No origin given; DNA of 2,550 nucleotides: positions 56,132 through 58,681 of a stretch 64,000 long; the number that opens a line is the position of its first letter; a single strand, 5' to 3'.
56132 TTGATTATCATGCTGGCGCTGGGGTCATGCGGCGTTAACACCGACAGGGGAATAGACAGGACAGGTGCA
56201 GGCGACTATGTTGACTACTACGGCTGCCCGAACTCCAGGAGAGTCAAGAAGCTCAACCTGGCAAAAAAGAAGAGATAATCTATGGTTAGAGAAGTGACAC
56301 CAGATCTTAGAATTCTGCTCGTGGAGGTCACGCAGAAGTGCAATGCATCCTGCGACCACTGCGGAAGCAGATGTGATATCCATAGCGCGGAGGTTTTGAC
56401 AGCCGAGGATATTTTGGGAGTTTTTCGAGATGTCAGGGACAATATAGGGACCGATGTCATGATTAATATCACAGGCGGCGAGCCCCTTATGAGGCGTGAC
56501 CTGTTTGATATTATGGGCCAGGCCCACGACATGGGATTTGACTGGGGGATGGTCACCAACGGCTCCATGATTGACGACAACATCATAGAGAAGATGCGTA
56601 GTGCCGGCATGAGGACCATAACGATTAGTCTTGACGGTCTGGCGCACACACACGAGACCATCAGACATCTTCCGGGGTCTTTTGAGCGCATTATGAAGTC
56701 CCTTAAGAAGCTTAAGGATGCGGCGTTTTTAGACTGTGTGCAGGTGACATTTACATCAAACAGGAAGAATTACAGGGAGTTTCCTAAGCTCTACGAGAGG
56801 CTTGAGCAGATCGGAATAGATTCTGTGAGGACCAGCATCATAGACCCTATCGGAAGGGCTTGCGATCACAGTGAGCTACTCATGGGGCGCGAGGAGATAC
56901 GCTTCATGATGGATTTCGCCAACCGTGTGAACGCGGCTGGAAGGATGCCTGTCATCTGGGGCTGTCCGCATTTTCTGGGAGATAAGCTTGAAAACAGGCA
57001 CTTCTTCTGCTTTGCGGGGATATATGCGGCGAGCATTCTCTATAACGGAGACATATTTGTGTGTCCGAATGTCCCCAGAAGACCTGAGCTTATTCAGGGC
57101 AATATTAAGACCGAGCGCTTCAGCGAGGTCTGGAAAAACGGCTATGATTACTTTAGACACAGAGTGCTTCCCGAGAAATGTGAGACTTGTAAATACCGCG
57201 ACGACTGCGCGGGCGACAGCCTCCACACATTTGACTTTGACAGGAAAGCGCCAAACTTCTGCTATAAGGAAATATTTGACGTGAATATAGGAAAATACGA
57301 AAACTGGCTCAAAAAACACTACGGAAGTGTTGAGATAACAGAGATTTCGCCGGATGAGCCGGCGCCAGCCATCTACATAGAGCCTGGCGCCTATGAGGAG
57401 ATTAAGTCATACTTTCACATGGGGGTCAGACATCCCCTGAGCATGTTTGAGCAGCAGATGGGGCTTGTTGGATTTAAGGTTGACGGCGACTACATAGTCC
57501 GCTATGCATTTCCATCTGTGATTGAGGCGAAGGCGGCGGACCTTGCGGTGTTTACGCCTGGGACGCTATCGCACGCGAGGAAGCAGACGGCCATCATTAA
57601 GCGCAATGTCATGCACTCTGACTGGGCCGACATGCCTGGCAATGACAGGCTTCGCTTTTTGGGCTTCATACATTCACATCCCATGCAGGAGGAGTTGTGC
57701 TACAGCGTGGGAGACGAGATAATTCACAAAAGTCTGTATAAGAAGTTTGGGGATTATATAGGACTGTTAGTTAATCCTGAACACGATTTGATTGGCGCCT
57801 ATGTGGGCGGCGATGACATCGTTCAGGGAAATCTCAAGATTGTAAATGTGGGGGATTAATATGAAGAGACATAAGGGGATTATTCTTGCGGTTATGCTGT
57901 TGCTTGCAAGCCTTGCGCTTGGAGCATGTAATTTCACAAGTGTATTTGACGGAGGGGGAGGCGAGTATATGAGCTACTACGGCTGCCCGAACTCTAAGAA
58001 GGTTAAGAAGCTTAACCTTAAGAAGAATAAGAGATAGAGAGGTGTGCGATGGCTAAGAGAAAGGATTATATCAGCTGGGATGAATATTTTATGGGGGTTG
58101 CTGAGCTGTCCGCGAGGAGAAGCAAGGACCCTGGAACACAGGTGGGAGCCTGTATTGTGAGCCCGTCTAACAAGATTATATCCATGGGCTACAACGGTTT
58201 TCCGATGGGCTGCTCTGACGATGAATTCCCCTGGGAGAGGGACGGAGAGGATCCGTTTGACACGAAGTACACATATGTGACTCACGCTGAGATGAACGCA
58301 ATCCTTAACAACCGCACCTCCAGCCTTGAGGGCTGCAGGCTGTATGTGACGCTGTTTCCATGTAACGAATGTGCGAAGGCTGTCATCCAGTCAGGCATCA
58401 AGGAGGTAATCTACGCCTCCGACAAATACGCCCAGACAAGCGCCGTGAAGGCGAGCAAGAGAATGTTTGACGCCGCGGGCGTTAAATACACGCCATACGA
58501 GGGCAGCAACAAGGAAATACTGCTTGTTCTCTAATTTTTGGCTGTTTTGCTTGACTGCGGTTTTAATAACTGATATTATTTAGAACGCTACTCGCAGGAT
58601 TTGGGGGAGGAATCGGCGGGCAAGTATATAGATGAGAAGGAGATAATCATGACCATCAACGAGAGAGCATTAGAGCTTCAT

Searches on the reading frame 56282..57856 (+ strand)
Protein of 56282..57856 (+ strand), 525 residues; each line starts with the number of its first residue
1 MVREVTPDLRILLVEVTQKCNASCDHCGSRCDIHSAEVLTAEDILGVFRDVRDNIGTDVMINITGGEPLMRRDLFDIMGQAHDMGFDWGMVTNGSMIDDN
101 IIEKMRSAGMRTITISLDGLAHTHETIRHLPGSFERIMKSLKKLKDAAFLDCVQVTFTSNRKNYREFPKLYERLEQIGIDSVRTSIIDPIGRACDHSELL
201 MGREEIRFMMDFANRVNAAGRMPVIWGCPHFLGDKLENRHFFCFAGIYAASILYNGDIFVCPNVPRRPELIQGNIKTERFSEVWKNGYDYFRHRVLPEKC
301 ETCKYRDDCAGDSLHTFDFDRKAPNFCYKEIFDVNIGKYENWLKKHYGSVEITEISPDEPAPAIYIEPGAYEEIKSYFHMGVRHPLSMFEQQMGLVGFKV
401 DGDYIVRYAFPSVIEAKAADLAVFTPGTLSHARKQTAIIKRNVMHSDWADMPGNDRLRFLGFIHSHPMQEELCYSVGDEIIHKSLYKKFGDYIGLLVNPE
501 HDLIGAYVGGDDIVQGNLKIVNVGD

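Call 3: search_protein_families(library=ncbifam, proteins=[window:56282-57856:+], max_evalue=0.01)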
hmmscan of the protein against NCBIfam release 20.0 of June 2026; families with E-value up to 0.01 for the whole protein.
window:56282-57856:+ (525 aa): 74 families (the best 25 are shown)
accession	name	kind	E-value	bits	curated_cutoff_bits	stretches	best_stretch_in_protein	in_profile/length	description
TIGR04133.1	rSAM_w_lipo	hypoth_equivalog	3.6e-72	243.2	425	1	8-328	22-345/350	TIGR04133 family radical SAM/SPASM protein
TIGR04545.1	rSAM_ahbD_hemeb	equivalog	2.3e-38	132.5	500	2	14-204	4-192/339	heme b synthase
NF050035.1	rSAM_WgK_link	exception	4.1e-34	118.2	650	2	4-210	3-207/367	radical SAM/SPASM peptide maturase WgkB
TIGR04051.1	rSAM_NirJ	equivalog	4.2e-34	118.1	515.45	1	14-199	6-188/354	heme d1 biosynthesis radical SAM protein NirJ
TIGR04055.1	rSAM_NirJ2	equivalog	1.8e-32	113.2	500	1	15-311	5-302/326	putative heme d1 biosynthesis radical SAM protein NirJ2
TIGR04103.1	rSAM_nif11_3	equivalog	6.8e-32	110.6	725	1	13-216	8-207/412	nif11-class peptide radical SAM maturase 3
TIGR04053.2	TIGR04053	equivalog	1.8e-30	106.4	395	1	11-213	9-214/366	TIGR04053 family radical SAM/SPASM domain-containing protein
TIGR04054.1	rSAM_NirJ1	equivalog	2.2e-29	102.3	650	1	13-212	39-235/387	putative heme d1 biosynthesis radical SAM protein NirJ1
TIGR04546.1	rSAM_ahbC_deAc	equivalog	1.1e-27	96.8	650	1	12-194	41-220/390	12,18-didecarboxysiroheme deacetylase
TIGR03962.1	mycofact_rSAM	equivalog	5.6e-27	94.8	265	1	12-314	14-314/339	mycofactocin radical SAM maturase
TIGR04317.1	W_rSAM_matur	equivalog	6.3e-26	91.3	380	1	8-310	2-320/349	tungsten cofactor oxidoreductase radical SAM maturase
TIGR04347.1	pseudo_SAM_Halo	equivalog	6.4e-26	91.5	525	1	12-207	40-232/390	TIGR04347 family pseudo-SAM/SPASM protein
TIGR03913.1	rad_SAM_trio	equivalog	1.5e-24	86.2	591.75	1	14-312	23-334/477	GDL motif peptide-associated radical SAM/SPASM maturase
NF045574.1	sacti_mat_StsB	exception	7.3e-24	84.4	625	1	5-287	91-363/466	StsB family radical SAM/SPASM domain sactipeptide maturase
TIGR02109.1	PQQ_syn_pqqE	equivalog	2.1e-23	82.8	381.35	1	11-308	8-307/358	pyrroloquinoline quinone biosynthesis protein PqqE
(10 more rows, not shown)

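Call 4: search_protein_families(library=pfam, proteins=[window:56282-57856:+], max_evalue=0.01)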
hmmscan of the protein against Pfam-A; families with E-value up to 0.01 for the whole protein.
window:56282-57856:+ (525 aa): 2 families
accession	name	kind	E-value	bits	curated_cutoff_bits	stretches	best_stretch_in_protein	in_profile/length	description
PF04055.27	Radical_SAM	-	4.9e-23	82.6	29.5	1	14-173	1-165/166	Radical SAM superfamily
PF13186.11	SPASM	-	3.5e-08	34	21.5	1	243-304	1-67/67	Iron-sulfur cluster-binding domain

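Call 7: find_homologous_proteins(query=window:56282-57856:+, max_evalue=1e-10)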
Query window:56282-57856:+ (525 aa): 1710 proteins with E <= 1e-10 among 6330 candidates; the best 120 are listed.
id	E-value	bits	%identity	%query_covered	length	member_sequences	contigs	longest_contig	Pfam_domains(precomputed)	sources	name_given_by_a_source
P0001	0.0e+0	1244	100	100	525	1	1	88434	PF13186.12,PF04055.28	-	-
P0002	3.9e-259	879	67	100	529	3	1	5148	PF13186.12,PF04055.28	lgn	-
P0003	1.3e-239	815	65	99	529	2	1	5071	PF13186.12,PF04055.28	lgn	-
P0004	9.4e-236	802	62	99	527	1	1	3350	PF13186.12,PF04055.28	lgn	-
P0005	6.3e-231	786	63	100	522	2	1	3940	PF13186.12,PF04055.28,PF13353.12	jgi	-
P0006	1.7e-229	782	64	98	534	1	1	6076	PF13186.12,PF04055.28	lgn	-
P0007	1.7e-223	762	61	98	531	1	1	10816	PF13186.12,PF04055.28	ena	-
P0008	9.0e-220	749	60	98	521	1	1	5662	PF13186.12,PF04055.28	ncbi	-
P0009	1.4e-214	732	59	100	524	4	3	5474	PF13186.12,PF04055.28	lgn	-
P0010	9.6e-214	729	59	99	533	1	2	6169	PF13186.12,PF04055.28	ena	-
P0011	1.6e-211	722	60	98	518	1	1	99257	PF13186.12,PF04055.28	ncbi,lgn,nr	ncbi:MAG: radical SAM protein [Clostridia bacterium]|nr:radical SAM protein [Clostridia bacterium]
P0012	3.2e-210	718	59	98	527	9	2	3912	PF13186.12,PF04055.28,PF13353.12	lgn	-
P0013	2.7e-209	715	58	98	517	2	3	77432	PF13186.12,PF04055.28,PF13353.12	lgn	-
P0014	5.0e-209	714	59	98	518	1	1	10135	PF13186.12,PF04055.28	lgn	-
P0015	1.1e-208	713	58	98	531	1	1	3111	PF13186.12,PF04055.28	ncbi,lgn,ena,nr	ncbi:MAG: radical SAM protein [Lachnospiraceae bacterium]|nr:radical SAM protein [Lachnospiraceae ba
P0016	1.0e-207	710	59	98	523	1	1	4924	PF13186.12,PF04055.28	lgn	-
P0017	3.1e-206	705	57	99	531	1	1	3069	PF13186.12,PF04055.28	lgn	-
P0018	4.1e-206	704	59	98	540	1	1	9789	PF13186.12,PF04055.28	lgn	-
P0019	8.4e-206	703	59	98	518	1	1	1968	PF13186.12,PF04055.28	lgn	-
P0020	9.1e-206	703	56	99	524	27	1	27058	PF13186.12,PF04055.28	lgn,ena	-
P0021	6.4e-205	700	59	99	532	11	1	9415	PF13186.12,PF04055.28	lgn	-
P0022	6.5e-205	700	58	99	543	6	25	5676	PF13186.12,PF04055.28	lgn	-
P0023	8.0e-205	700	57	99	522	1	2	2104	PF13186.12,PF04055.28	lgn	-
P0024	9.1e-204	697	57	98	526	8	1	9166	PF13186.12,PF04055.28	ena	-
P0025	1.1e-203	696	55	98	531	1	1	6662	PF13186.12,PF04055.28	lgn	-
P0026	2.0e-202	692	56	99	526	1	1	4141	PF13186.12,PF04055.28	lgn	-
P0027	2.7e-202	692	57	99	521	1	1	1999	PF13186.12,PF04055.28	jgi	-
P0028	7.7e-202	690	57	98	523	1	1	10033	PF13186.12,PF04055.28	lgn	-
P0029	1.4e-201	689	64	85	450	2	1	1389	PF13186.12,PF04055.28,PF13353.12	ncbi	-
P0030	1.1e-200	686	56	98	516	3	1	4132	PF13186.12,PF04055.28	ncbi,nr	ncbi:MAG: radical SAM protein [Lachnospiraceae bacterium]|nr:radical SAM protein [Lachnospiraceae ba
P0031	2.6e-199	682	55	98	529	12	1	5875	PF13186.12,PF04055.28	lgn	-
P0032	4.4e-199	681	55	98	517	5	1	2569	PF13186.12,PF04055.28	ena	-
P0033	6.7e-199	681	55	99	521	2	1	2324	PF13186.12,PF04055.28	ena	-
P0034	2.0e-196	672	56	98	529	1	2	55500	PF13186.12,PF04055.28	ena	-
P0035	2.1e-196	672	55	99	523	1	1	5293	PF13186.12,PF04055.28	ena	-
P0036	3.2e-196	672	54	99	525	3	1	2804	PF13186.12,PF04055.28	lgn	-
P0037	3.4e-196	672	55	98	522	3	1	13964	PF13186.12,PF04055.28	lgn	-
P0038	3.9e-195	668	58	58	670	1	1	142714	PF13186.12,PF04055.28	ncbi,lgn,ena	-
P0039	4.6e-195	668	57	98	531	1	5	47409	PF13186.12,PF04055.28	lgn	-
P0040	9.5e-195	667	54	98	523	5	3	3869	PF13186.12,PF04055.28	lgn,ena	-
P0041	7.3e-194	664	57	98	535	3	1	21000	PF13186.12,PF04055.28,PF13353.12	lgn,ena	-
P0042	4.3e-193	661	55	99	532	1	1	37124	PF13186.12,PF04055.28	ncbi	-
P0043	1.6e-192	659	54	98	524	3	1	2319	PF13186.12,PF04055.28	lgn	-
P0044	1.8e-192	659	55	98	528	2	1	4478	PF13186.12,PF04055.28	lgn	-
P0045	2.2e-191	656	54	98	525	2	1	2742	PF13186.12,PF04055.28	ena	-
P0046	2.5e-191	655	54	99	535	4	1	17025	PF13186.12,PF04055.28,PF13353.12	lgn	-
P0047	5.9e-191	654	55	98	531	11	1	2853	PF13186.12,PF04055.28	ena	-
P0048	4.4e-190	651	56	95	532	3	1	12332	PF13186.12,PF04055.28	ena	-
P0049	6.7e-190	651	54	97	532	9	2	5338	PF13186.12,PF04055.28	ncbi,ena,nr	ncbi:MAG: radical SAM protein [Clostridia bacterium]|nr:radical SAM protein [Clostridia bacterium]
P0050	2.2e-189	649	56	95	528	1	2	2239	PF13186.12,PF04055.28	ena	-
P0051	2.9e-189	649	56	96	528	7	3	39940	PF13186.12,PF04055.28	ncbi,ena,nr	ncbi:MAG: radical SAM protein [Clostridia bacterium]|nr:radical SAM protein [Clostridia bacterium]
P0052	5.8e-189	648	54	98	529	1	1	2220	PF13186.12,PF04055.28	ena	-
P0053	7.1e-189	647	55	95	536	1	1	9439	PF13186.12,PF04055.28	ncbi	-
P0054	1.8e-188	646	57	96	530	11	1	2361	PF13186.12,PF04055.28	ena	-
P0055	2.9e-188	645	55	98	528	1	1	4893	PF13186.12,PF04055.28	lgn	-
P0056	6.4e-188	644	56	97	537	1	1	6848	PF13186.12,PF04055.28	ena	-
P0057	1.4e-187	643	55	99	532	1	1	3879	PF13186.12,PF04055.28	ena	-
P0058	1.5e-187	643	56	96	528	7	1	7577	PF13186.12,PF04055.28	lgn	-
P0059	2.2e-187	642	55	96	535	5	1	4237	PF13186.12,PF04055.28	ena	-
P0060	2.6e-187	642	57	95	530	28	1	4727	PF13186.12,PF04055.28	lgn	-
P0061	2.6e-187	642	54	95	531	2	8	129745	PF13186.12,PF04055.28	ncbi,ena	-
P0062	3.7e-187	642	55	96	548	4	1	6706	PF13186.12,PF04055.28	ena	-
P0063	9.3e-187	640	55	95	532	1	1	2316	PF13186.12,PF04055.28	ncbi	-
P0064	1.0e-186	640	55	98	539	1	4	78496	PF13186.12,PF04055.28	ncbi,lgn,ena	-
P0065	1.8e-186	640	55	96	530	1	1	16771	PF13186.12,PF04055.28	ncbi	-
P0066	1.9e-186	639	55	97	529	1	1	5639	PF13186.12,PF04055.28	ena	-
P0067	2.3e-186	639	54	99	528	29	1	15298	PF13186.12,PF04055.28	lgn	-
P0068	3.2e-186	639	55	96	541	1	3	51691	PF13186.12,PF04055.28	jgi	-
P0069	4.9e-186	638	54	98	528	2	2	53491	PF13186.12,PF04055.28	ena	-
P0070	1.0e-185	637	56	98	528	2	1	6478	PF13186.12,PF04055.28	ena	-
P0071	1.3e-185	637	54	96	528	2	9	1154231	PF13186.12,PF04055.28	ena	-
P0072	1.9e-185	636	56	95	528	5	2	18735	PF13186.12,PF04055.28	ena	-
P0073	4.8e-185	635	54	96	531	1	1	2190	PF13186.12,PF04055.28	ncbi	-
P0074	5.9e-185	634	55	98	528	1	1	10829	PF13186.12,PF04055.28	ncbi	-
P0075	7.7e-185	634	55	97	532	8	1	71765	PF13186.12,PF04055.28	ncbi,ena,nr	ncbi:MAG: radical SAM protein [Clostridia bacterium]|nr:radical SAM protein [Clostridia bacterium]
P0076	1.3e-184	633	53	95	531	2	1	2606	PF13186.12,PF04055.28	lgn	-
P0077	1.7e-184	633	55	95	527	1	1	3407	PF13186.12,PF04055.28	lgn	-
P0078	1.8e-184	633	53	96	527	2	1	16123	PF13186.12,PF04055.28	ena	-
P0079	3.1e-184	632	55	96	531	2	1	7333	PF13186.12,PF04055.28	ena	-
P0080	3.9e-184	632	53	99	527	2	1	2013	PF13186.12,PF04055.28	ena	-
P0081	4.1e-184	632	53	99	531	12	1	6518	PF13186.12,PF04055.28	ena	-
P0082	7.6e-184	631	53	98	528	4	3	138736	PF13186.12,PF04055.28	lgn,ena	-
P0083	2.0e-183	629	54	98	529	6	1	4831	PF13186.12,PF04055.28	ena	-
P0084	2.4e-183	629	55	95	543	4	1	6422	PF13186.12,PF04055.28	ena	-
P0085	2.5e-183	629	55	95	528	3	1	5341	PF13186.12,PF04055.28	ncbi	-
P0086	4.6e-183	628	54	98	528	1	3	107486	PF13186.12,PF04055.28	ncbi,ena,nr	ncbi:MAG: radical SAM protein [Clostridia bacterium]|nr:radical SAM protein [Clostridia bacterium]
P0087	5.2e-183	628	53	98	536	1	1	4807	PF13186.12,PF04055.28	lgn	-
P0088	7.5e-183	628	53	98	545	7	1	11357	PF13186.12,PF04055.28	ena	-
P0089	1.4e-182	627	53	98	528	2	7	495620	PF13186.12,PF04055.28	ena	-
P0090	2.0e-182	626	54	97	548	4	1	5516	PF13186.12,PF04055.28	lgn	-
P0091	2.0e-182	626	53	95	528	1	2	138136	PF13186.12,PF04055.28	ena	-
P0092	3.0e-182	626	54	97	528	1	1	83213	PF13186.12,PF04055.28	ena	-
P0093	3.7e-182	625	53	99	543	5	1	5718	PF13186.12,PF04055.28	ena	-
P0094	6.1e-182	625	54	95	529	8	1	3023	PF13186.12,PF04055.28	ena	-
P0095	6.9e-182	624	53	98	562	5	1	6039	PF13186.12,PF04055.28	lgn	-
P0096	7.6e-182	624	54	98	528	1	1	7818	PF13186.12,PF04055.28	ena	-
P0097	1.2e-181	624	53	98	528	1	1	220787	PF13186.12,PF04055.28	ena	-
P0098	1.7e-181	623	54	96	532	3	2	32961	PF13186.12,PF04055.28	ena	-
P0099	3.9e-181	622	53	96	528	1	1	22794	PF13186.12,PF04055.28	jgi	-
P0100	7.9e-181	621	52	96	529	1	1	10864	PF13186.12,PF04055.28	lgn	-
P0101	1.8e-180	620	54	98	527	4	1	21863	PF13186.12,PF04055.28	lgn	-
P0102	1.9e-180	620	53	98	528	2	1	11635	PF13186.12,PF04055.28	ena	-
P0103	3.8e-180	619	54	95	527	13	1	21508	PF13186.12,PF04055.28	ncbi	-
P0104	5.0e-180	618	54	96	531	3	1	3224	PF13186.12,PF04055.28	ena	-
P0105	5.5e-180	618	54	96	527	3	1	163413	PF13186.12,PF04055.28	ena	-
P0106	8.4e-180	617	54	95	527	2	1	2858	PF13186.12,PF04055.28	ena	-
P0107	1.9e-179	616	54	96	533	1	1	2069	PF13186.12,PF04055.28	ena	-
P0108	2.9e-179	616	53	98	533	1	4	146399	PF13186.12,PF04055.28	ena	-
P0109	3.0e-179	616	54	95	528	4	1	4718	PF13186.12,PF04055.28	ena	-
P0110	5.8e-179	615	54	95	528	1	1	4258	PF13186.12,PF04055.28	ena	-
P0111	6.8e-179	614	53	98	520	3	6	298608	PF13186.12,PF04055.28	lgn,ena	-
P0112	1.0e-178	614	53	95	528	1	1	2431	PF13186.12,PF04055.28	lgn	-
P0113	1.5e-178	613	53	95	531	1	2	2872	PF13186.12,PF04055.28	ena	-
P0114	2.6e-178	613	53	98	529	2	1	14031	PF13186.12,PF04055.28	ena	-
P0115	5.5e-178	611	51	100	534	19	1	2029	PF13186.12,PF04055.28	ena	-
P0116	1.6e-177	610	52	98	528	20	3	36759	PF13186.12,PF04055.28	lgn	-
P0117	7.8e-177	608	52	98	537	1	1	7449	PF13186.12,PF04055.28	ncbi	-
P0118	9.7e-177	607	54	95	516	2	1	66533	PF13186.12,PF04055.28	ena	-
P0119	1.6e-176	607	52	97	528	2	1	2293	PF13186.12,PF04055.28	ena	-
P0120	1.8e-176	606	52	96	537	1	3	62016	PF13186.12,PF04055.28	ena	-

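Call 9: find_related_loci(query=A1, collection=genome_contigs, flank=4000)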
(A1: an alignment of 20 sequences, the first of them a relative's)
Query A1 (525 aa) in genome_contigs; peptide patterns used: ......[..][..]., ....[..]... (x = any residue, [..] = any of these).
198 stretches matched a pattern; 172 encode a relative of the query (tblastn E <= 1e-3); the best 80 are kept; 80 distinct loci.
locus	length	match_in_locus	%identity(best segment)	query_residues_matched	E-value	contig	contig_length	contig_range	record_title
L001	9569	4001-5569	67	1-523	0e+0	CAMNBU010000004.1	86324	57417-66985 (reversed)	MAG: uncultured Lachnospiraceae bacterium isolate SRR873596_bin.118_metaWRAP_v1.3_MAG genome assembly, contig: NODE.477_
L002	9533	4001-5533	60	9-521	0e+0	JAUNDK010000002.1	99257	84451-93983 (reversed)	MAG: Clostridia bacterium isolate S22M_St_8 NODE_96_length_99257_cov_7.747051, whole genome shotgun sequence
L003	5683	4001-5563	57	2-521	0e+0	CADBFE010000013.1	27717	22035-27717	MAG: uncultured Lachnospiraceae bacterium isolate RUG13912 genome assembly, contig: RUG13912_asm_13, whole genome shotgu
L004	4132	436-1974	56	8-521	0e+0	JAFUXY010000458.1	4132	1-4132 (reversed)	MAG: Lachnospiraceae bacterium isolate RGIG4927 Roe_deer_Rumen-3__c309159, whole genome shotgun sequence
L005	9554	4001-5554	56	6-521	0e+0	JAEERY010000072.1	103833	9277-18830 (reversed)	MAG: Lachnospiraceae bacterium isolate Tb.RUG.37 k141_9459148_flag=0_multi=30.0038_len=103833, whole genome shotgun sequ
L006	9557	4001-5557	55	6-522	0e+0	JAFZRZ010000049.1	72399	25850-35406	MAG: Lachnospiraceae bacterium isolate RGIG8044 Water_buffalos_Rumen-1__c716517, whole genome shotgun sequence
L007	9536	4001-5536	53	8-521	0e+0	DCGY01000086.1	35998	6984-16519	MAG TPA_asm: Lachnospiraceae bacterium UBA1766 UBA1766_contig_4689, whole genome shotgun sequence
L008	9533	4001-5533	56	9-511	0e+0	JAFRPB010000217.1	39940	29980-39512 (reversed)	MAG: Clostridia bacterium isolate RGIG2671 Goat_Omasum-2__c585430, whole genome shotgun sequence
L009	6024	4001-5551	55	9-518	0e+0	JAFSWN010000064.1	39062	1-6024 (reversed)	MAG: Clostridia bacterium isolate RGIG3538 Goat_Rumen.Co__c797153, whole genome shotgun sequence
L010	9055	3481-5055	55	1-522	0e+0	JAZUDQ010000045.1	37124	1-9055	MAG: Lachnospiraceae bacterium isolate T1900045308_TH20190078.MAGScoT_cleanbin_000030 SGB_6198_k141_2047636, whole genom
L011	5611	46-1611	55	9-523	0e+0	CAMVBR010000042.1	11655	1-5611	MAG TPA_asm: uncultured Clostridia bacterium isolate SRR8387715_bin.68_metaWRAP_v1.3_MAG genome assembly, contig: ERZ142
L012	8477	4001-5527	57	9-509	0e+0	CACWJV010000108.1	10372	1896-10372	MAG: Ruminococcaceae bacterium isolate RUG10646 genome assembly, contig: RUG10646_asm_108, whole genome shotgun sequence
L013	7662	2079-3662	54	2-523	0e+0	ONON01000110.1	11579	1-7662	uncultured Clostridiales bacterium isolate RUG491 genome assembly, contig: k87_16248556, whole genome shotgun sequence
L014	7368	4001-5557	56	9-520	0e+0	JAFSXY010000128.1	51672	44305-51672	MAG: Clostridia bacterium isolate RGIG3575 Goat_Rumen.Co__c1960106, whole genome shotgun sequence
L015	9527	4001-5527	54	9-509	0e+0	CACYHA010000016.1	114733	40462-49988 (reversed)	MAG: Ruminococcaceae bacterium isolate RUG11928 genome assembly, contig: RUG11928_asm_16, whole genome shotgun sequence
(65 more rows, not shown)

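Call 38: find_related_loci(query=window:56282-57856:+, collection=metagenome_contigs, flank=1500)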
Query window:56282-57856:+ (525 aa) in metagenome_contigs; peptide patterns used: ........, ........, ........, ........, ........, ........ (x = any residue, [..] = any of these).
34 stretches matched a pattern, but none encodes a relative of the query by tblastn (E <= 1e-3).

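Call 39: find_related_loci(query=A1, collection=metagenome_contigs, flank=1500)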
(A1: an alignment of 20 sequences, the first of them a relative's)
Query A1 (525 aa) in metagenome_contigs; peptide patterns used: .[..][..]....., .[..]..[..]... (x = any residue, [..] = any of these).
389 stretches matched a pattern; 125 encode a relative of the query (tblastn E <= 1e-3); the best 80 are kept; 80 distinct loci.
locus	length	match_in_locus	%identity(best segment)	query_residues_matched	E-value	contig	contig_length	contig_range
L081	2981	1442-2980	61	8-520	0e+0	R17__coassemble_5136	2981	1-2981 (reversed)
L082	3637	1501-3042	60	6-521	0e+0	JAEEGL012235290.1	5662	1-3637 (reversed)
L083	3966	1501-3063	57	2-521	0e+0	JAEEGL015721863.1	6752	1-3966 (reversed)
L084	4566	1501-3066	56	1-521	0e+0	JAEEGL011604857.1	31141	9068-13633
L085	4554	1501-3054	56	6-521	0e+0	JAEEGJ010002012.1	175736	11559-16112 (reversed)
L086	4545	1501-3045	55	4-510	0e+0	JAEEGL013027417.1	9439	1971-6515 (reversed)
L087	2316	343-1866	55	9-509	0e+0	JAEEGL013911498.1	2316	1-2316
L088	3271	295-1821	56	9-509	0e+0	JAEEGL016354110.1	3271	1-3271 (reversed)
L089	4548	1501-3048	54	12-520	0e+0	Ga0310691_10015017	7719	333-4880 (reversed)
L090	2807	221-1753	55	9-511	0e+0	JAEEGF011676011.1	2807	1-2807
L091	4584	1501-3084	54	2-523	0e+0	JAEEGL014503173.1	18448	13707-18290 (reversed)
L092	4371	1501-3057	55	9-520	0e+0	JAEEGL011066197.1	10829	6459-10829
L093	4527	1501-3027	55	9-509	0e+0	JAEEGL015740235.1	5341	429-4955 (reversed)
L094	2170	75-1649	53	4-520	0e+0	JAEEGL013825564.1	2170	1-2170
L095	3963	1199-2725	54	9-509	0e+0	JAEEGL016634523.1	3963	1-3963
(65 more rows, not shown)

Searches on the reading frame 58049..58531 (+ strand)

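Call 3: search_protein_families(library=ncbifam, proteins=[window:58049-58531:+], max_evalue=0.01)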
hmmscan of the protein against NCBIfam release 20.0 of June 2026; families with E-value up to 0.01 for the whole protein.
window:58049-58531:+ (161 aa): 4 families
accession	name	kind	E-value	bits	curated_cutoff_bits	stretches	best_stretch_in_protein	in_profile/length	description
NF041025.1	antiphage_deaminase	equivalog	1.8e-25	89.7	400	2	73-140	333-402/437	anti-phage dCTP deaminase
TIGR02571.1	ComEB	equivalog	1.5e-23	83.4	219.45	1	7-137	2-129/151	ComE operon protein 2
NF008113.2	PRK10860.1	equivalog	5.4e-09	36.1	150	1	93-132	74-112/165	tRNA adenosine(34) deaminase TadA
TIGR00326.1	eubact_ribD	equivalog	2.1e-08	33.8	156.35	1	78-136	43-106/343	bifunctional diaminohydroxyphosphoribosylaminopyrimidine deaminase/5-amino-6-(5-phosphoribosylamino)uracil reductase RibD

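Call 4: search_protein_families(library=pfam, proteins=[window:58049-58531:+], max_evalue=0.01)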
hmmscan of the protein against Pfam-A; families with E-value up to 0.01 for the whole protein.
window:58049-58531:+ (161 aa): 3 families
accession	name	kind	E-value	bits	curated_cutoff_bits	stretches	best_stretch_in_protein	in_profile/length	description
PF00383.29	dCMP_cyt_deam_1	-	6.9e-27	93.8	25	1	9-123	2-101/102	Cytidine and deoxycytidylate deaminase zinc-binding region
PF14437.12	MafB19-deam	-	4.4e-16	59.5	27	1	9-127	2-104/142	MafB19-like deaminase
PF14439.12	Bd3614-deam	-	0.00041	20.8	38.5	1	77-124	34-90/113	Bd3614-like deaminase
